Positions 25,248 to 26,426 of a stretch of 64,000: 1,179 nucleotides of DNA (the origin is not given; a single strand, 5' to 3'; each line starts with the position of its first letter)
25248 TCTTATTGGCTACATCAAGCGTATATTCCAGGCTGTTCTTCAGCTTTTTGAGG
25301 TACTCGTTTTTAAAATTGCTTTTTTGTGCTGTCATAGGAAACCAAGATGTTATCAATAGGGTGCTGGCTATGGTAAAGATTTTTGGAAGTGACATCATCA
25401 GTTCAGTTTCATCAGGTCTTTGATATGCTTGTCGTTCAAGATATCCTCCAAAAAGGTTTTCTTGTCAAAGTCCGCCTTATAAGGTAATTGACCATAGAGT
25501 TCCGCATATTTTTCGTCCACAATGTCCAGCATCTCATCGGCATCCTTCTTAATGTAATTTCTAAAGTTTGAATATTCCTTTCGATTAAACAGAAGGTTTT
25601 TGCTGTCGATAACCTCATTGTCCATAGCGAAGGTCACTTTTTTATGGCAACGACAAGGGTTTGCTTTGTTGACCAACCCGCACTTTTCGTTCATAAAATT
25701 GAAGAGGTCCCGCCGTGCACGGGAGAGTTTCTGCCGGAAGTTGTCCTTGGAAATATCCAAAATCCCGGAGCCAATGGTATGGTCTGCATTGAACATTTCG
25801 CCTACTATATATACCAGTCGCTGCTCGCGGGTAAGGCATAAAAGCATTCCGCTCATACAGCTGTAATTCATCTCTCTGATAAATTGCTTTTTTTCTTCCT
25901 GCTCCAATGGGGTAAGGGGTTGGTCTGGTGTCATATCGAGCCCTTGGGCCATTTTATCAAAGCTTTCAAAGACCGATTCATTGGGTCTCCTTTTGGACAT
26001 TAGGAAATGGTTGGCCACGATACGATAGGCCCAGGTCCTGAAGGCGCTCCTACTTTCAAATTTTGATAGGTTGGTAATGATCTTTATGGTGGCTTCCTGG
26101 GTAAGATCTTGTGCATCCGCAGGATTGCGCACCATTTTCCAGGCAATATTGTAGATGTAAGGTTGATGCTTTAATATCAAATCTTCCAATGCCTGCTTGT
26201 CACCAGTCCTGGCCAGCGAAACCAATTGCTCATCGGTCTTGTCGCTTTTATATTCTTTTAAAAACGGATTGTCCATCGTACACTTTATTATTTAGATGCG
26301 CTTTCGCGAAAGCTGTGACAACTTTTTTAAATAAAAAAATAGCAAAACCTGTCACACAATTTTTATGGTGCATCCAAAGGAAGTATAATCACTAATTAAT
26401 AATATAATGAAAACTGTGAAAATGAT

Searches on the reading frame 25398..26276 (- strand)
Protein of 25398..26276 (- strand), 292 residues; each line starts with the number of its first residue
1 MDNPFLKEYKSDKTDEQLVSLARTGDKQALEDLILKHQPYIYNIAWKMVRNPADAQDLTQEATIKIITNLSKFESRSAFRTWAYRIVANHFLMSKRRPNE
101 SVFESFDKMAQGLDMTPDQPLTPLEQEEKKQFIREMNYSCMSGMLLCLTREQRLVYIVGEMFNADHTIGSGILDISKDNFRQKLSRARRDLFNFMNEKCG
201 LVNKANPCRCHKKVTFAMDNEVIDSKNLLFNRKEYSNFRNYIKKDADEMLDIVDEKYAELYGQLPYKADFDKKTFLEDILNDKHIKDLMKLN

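Call 8: search_protein_families(library=pfam, proteins=[window:25398-26276:-])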
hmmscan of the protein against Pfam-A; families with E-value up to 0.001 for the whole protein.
window:25398-26276:- (292 aa): 2 families
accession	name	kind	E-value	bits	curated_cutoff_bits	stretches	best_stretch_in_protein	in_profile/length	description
PF04542.20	Sigma70_r2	-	1.3e-17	63.8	24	1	33-97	1-67/71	Sigma-70 region 2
PF12645.13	HTH_16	-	2.7e-05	24.6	22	1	18-74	3-65/65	Helix-turn-helix domain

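Call 82: search_protein_families(library=padloc, proteins=[window:25398-26276:-], max_evalue=0.001)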
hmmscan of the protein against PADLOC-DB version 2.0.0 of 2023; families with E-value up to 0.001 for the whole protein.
window:25398-26276:- (292 aa): 0 families
